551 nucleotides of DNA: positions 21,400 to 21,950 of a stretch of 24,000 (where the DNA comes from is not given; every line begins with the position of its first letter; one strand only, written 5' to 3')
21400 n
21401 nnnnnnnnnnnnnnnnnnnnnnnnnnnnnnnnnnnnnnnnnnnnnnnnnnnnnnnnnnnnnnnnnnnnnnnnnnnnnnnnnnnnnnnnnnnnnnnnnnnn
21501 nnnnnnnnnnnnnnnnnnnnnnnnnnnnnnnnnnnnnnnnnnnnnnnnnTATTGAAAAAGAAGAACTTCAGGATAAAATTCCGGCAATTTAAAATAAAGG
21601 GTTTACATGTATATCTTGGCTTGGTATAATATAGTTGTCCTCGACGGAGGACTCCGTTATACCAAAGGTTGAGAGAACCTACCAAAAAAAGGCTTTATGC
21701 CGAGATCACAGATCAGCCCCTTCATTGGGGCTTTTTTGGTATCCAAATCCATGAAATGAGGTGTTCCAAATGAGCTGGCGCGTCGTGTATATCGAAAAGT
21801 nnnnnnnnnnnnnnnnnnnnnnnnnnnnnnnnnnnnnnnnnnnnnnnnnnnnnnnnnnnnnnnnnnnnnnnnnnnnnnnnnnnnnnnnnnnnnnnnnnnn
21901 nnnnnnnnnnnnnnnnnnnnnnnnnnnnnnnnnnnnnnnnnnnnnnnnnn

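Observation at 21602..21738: tracrRNA encoded between cas9 and cas1 with its own near-consensus promoter, a 5' hairpin and Sa-like sgRNA architecture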

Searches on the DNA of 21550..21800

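Call 6: search_rna_families(source=window, start=21550, end=21800, threshold=evalue, max_evalue=10, show_alignments=3)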
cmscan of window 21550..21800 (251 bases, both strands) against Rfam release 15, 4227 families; matches with E-value up to 10: 4.
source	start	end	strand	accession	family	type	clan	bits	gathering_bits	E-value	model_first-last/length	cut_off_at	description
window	21611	21741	+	RF02435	SpF41_sRNA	Gene; sRNA;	-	16.5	52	3.5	1-105/105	no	Streptococcus sRNA SpF41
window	21684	21763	-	RF01770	rimP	Cis-reg; leader;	-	15.4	47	4.2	1-102/102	no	Gammaprotebacteria rimP leader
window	21622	21700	+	RF00063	SscA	Gene;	-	14.8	60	6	1-96/96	no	SscA RNA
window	21703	21736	+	RF02438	SpF51_sRNA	Gene; sRNA;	-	13.2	50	8.1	1-45/45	no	Streptococcus sRNA SpF51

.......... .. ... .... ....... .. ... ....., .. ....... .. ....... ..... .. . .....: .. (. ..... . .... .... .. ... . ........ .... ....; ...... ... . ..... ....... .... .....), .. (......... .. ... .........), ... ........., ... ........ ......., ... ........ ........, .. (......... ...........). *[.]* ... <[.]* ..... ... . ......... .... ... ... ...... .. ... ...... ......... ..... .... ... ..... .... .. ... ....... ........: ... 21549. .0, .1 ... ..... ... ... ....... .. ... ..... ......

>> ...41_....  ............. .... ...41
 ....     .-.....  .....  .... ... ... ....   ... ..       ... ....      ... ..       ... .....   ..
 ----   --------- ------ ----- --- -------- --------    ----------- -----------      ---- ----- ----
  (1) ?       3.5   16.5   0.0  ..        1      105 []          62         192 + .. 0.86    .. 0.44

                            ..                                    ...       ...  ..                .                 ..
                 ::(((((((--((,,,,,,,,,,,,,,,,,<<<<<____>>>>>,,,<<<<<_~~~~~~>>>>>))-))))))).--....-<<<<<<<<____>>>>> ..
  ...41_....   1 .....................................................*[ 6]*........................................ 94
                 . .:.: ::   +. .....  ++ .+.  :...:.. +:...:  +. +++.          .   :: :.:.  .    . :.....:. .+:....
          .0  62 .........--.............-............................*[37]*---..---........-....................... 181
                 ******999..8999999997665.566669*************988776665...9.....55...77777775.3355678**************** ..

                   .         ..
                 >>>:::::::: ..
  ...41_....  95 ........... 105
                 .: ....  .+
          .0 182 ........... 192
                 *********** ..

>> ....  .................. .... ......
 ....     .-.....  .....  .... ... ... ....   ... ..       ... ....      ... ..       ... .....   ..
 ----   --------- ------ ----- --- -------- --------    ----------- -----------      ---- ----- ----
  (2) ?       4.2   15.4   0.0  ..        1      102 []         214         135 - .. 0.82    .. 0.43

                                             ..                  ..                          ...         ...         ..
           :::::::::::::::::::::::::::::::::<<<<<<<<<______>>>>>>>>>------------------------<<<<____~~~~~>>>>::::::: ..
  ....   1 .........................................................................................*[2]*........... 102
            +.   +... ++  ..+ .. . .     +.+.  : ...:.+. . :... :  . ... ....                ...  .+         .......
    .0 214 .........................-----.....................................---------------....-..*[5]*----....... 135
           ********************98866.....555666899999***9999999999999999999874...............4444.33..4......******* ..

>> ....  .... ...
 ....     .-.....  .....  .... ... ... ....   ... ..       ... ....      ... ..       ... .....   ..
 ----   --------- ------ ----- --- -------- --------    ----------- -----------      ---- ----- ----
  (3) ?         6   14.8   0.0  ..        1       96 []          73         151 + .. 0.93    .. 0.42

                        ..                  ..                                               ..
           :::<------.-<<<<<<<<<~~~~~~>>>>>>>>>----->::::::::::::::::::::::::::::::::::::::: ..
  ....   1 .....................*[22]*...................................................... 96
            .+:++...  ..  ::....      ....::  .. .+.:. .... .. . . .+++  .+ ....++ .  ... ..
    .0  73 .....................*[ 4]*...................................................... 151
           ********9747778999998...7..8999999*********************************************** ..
